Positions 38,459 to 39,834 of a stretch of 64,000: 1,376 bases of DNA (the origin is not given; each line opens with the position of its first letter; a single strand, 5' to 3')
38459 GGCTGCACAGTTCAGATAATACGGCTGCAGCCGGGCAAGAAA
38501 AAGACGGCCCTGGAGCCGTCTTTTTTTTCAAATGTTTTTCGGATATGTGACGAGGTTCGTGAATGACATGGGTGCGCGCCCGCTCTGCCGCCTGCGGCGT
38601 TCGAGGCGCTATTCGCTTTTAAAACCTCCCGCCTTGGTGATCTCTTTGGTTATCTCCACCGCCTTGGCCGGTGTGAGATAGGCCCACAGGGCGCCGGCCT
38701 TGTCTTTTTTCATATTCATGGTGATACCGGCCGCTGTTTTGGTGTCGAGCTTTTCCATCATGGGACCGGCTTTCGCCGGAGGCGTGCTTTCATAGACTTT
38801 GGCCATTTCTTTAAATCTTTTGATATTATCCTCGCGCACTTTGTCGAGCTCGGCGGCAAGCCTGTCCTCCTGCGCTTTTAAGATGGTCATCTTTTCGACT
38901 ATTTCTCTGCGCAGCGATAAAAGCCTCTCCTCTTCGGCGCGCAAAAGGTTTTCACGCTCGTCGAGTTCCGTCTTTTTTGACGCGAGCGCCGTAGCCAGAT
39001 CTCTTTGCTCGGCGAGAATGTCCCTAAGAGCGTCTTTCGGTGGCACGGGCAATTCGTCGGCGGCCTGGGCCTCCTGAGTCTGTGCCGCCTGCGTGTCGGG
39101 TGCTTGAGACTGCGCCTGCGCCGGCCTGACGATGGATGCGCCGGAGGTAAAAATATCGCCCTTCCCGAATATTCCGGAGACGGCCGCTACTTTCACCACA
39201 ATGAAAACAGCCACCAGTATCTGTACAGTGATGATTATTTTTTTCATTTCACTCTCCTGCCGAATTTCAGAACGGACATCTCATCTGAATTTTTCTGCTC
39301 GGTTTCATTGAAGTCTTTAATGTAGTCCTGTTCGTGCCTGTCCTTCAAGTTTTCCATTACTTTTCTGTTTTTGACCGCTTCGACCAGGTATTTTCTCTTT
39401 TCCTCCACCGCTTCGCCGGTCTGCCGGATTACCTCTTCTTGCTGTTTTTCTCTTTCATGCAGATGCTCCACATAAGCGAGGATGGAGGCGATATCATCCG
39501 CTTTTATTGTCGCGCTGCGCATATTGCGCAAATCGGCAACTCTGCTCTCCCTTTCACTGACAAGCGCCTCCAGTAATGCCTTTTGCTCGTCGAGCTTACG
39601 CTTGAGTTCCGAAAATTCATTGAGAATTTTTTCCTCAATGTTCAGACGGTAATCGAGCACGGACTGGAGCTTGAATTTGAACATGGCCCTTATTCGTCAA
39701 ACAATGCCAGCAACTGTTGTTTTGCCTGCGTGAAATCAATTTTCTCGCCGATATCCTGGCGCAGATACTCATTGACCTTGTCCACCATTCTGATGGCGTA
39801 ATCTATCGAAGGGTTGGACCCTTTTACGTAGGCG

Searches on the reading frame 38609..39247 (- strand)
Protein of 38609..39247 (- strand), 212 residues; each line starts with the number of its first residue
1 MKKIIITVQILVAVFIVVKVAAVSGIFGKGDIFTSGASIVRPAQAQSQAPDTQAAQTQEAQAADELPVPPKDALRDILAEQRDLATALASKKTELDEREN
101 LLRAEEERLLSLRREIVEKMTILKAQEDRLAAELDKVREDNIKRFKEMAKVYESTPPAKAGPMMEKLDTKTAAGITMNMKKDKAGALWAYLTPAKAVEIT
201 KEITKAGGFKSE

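Call 14: search_protein_families(library=pfam, proteins=[window:38609-39247:-], max_evalue=0.01)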
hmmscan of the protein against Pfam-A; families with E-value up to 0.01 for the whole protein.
window:38609-39247:- (212 aa): 1 family
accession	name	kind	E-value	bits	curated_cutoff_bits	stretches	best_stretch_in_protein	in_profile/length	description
PF03448.22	MgtE_N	-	0.00033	21.6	25.9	1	146-204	16-74/102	MgtE intracellular N domain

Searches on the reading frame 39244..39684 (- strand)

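Call 14: search_protein_families(library=pfam, proteins=[window:39244-39684:-], max_evalue=0.01)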
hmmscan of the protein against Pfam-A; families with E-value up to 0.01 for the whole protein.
window:39244-39684:- (146 aa): 3 families
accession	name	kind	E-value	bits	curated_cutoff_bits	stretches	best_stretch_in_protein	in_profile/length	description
PF02050.21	FliJ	-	4.6e-14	53.1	28.4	1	18-141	1-123/123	Flagellar FliJ protein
PF16789.10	YscO-like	-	0.00071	20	27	1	3-137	3-151/161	YscO-like protein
PF15787.11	DUF4704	-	0.0061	15.9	22.9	0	56-109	233-285/486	Neurobeachin/BDCP, DUF4704 alpha solenoid region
